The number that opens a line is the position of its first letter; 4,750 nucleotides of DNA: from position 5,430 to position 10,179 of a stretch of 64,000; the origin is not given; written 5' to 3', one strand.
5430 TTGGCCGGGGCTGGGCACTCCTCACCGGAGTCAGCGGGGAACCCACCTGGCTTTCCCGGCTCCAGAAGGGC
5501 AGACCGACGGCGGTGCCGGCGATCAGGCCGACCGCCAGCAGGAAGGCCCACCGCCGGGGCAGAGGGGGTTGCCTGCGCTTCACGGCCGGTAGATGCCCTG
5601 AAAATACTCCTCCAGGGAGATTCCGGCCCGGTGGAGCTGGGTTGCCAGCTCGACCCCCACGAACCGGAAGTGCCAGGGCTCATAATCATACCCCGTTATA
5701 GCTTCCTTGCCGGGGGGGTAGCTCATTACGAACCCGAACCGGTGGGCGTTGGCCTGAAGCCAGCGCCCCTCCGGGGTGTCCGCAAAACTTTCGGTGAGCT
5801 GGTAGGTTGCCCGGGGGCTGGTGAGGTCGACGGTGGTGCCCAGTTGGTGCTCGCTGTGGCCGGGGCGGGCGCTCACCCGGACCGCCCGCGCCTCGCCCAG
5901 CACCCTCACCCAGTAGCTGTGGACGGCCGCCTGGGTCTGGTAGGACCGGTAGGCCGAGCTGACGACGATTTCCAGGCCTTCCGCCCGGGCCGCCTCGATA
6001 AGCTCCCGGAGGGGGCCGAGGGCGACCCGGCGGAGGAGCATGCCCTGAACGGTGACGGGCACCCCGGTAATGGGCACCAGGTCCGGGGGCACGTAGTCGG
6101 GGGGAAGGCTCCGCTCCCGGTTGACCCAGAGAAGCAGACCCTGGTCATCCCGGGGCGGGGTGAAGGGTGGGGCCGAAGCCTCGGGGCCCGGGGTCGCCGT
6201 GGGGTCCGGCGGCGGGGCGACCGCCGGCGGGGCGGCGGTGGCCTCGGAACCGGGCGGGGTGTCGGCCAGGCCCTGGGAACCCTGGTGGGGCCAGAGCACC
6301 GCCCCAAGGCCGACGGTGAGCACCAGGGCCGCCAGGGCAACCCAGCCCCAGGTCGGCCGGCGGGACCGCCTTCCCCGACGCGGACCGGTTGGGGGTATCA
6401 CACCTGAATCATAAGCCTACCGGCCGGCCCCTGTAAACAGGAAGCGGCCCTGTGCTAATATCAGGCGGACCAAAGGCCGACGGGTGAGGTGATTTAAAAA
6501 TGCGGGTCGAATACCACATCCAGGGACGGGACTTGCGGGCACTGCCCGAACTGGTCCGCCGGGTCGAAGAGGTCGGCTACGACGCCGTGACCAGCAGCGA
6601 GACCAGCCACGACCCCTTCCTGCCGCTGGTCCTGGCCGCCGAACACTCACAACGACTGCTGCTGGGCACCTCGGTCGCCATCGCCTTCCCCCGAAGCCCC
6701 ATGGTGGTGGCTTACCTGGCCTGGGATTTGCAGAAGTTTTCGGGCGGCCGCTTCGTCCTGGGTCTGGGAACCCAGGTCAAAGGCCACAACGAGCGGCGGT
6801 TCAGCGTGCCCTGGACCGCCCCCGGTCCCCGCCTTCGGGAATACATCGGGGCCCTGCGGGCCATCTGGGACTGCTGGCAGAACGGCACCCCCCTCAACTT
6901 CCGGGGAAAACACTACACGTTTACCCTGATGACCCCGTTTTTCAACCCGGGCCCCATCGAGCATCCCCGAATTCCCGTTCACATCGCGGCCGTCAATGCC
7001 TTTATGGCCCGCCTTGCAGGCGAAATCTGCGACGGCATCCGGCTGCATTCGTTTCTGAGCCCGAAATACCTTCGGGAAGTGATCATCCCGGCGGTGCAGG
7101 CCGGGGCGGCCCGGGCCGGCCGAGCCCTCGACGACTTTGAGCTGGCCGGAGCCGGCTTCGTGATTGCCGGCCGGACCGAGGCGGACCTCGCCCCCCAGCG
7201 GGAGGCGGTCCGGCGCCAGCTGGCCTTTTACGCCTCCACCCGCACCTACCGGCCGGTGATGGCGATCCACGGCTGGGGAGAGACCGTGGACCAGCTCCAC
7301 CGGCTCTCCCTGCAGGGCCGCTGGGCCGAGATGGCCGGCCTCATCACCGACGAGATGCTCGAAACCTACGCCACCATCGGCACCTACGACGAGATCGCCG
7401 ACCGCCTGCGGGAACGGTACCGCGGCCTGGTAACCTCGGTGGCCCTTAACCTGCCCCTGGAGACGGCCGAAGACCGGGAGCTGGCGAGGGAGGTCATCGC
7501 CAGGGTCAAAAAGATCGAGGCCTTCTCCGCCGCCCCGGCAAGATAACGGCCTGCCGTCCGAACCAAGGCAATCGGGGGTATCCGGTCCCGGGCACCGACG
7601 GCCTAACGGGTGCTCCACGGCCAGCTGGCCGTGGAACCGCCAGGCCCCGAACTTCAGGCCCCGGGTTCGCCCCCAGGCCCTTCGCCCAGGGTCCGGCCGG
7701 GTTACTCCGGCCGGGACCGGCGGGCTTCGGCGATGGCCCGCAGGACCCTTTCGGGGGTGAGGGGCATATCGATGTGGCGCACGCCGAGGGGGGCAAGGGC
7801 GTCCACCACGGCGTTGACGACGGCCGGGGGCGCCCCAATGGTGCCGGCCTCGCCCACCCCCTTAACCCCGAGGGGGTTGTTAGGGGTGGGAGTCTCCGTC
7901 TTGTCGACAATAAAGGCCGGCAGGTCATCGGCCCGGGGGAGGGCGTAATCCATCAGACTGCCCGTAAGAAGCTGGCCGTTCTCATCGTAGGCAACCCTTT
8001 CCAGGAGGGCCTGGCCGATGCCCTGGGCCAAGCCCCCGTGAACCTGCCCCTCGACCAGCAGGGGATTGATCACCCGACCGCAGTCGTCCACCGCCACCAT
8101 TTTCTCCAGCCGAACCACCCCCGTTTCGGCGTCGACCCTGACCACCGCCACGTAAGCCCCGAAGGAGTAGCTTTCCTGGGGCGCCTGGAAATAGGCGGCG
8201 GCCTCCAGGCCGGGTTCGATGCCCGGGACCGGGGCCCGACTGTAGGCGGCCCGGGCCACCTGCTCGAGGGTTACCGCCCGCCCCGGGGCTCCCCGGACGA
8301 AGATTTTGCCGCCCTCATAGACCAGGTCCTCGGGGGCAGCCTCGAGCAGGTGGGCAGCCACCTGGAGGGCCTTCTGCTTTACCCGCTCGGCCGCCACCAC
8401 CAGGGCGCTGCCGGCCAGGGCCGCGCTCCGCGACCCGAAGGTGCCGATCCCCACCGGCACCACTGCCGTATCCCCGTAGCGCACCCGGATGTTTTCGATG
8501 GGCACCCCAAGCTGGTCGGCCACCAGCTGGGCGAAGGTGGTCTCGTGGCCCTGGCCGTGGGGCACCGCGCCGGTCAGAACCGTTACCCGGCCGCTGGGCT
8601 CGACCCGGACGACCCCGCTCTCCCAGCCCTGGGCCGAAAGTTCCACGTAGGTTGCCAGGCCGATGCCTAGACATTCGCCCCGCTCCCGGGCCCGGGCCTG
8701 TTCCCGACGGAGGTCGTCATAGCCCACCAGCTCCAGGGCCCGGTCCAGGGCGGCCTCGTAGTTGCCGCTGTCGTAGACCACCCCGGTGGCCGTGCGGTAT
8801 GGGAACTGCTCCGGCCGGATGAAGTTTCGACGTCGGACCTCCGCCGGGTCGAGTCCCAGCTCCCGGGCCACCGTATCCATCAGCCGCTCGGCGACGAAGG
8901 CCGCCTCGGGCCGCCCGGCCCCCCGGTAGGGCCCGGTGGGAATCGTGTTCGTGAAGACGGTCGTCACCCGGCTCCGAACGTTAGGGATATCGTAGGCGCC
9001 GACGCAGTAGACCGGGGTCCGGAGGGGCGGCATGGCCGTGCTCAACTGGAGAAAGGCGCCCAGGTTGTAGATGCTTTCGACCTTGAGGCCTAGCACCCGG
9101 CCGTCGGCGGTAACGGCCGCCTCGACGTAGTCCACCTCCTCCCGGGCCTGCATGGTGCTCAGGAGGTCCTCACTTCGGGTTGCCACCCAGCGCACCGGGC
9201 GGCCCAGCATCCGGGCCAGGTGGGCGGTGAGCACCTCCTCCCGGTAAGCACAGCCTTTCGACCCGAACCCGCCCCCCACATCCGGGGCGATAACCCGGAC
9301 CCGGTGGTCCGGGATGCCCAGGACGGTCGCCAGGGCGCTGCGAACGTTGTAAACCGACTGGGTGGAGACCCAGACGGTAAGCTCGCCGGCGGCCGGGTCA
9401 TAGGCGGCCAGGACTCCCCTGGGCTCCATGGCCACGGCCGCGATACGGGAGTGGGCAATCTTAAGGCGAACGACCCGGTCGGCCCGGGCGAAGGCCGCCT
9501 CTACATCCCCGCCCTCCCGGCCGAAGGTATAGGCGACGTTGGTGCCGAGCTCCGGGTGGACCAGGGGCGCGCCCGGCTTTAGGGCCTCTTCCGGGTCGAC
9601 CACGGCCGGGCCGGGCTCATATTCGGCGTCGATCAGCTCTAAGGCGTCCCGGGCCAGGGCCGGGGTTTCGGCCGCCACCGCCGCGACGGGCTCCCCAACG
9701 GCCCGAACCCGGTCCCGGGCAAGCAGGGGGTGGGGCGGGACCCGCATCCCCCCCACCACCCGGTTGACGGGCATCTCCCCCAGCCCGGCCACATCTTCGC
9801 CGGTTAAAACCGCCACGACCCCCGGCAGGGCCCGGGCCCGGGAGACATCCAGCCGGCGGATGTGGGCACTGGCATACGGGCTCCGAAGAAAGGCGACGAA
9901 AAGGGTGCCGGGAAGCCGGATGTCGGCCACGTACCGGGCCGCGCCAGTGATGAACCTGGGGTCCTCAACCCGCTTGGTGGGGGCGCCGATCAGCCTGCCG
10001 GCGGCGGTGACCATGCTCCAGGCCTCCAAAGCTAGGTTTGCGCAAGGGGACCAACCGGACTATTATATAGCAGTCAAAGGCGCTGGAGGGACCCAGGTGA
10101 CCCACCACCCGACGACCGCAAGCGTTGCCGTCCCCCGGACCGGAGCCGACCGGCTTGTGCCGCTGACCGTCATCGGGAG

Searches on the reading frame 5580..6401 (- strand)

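Call 22: search_protein_families(library=pfam, proteins=[window:5580-6401:-], max_evalue=0.00001)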
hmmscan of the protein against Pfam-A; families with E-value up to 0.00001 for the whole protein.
window:5580-6401:- (273 aa): 1 family
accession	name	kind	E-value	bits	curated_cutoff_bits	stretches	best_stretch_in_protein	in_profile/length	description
PF02557.22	VanY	-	9.3e-42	142.4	25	1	123-249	4-131/132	D-alanyl-D-alanine carboxypeptidase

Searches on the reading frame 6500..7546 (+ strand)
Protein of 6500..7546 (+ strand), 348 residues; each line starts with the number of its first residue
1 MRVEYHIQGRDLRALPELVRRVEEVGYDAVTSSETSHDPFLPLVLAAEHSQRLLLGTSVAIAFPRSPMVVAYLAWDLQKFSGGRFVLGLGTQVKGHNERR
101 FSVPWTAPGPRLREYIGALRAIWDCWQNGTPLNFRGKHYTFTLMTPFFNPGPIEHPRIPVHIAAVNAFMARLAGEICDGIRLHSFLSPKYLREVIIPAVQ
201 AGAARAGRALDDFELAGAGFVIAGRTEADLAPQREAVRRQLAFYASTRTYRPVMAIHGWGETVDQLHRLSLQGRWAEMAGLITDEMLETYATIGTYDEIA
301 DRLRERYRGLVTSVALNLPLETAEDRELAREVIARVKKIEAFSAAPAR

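Call 22: search_protein_families(library=pfam, proteins=[window:6500-7546:+], max_evalue=0.00001)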
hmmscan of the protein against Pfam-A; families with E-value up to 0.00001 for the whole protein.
window:6500-7546:+ (348 aa): 1 family
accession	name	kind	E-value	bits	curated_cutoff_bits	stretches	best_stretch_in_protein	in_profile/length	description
PF00296.26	Bac_luciferase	-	2.7e-69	234.4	27.9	1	9-311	18-312/314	Luciferase-like monooxygenase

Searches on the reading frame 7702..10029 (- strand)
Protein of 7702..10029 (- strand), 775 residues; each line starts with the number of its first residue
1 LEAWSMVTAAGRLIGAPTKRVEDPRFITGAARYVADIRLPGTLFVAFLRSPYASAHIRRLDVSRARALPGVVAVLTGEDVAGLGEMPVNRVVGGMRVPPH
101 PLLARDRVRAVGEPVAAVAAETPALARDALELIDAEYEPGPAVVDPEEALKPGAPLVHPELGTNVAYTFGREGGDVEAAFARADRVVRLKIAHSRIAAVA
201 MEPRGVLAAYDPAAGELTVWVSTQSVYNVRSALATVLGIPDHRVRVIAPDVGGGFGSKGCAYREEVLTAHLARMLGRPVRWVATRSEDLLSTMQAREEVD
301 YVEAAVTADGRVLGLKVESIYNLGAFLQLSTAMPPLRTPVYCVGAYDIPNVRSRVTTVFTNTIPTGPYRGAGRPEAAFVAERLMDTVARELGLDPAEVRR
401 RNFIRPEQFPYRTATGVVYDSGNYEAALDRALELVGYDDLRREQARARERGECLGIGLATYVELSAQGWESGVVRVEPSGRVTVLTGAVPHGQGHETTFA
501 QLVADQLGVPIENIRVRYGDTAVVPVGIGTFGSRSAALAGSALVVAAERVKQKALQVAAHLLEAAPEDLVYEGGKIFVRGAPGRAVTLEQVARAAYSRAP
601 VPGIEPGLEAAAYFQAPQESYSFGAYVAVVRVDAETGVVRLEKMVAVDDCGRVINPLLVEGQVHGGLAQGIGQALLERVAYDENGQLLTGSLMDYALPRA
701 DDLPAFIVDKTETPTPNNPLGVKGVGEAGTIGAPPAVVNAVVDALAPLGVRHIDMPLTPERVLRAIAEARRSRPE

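Call 22: search_protein_families(library=pfam, proteins=[window:7702-10029:-], max_evalue=0.00001)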
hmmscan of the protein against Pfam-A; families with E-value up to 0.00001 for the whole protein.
window:7702-10029:- (775 aa): 3 families
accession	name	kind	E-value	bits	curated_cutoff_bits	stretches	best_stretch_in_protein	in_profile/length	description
PF20256.3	MoCoBD_2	-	2.2e-92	310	27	1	431-704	2-283/283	Molybdopterin cofactor-binding domain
PF02738.23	MoCoBD_1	-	2.2e-84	282.8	27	1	157-403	1-244/244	Molybdopterin cofactor-binding domain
PF01315.27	Ald_Xan_dh_C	-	1.9e-29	102.7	31.3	1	28-139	1-108/110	Aldehyde oxidase and xanthine dehydrogenase, a/b hammerhead domain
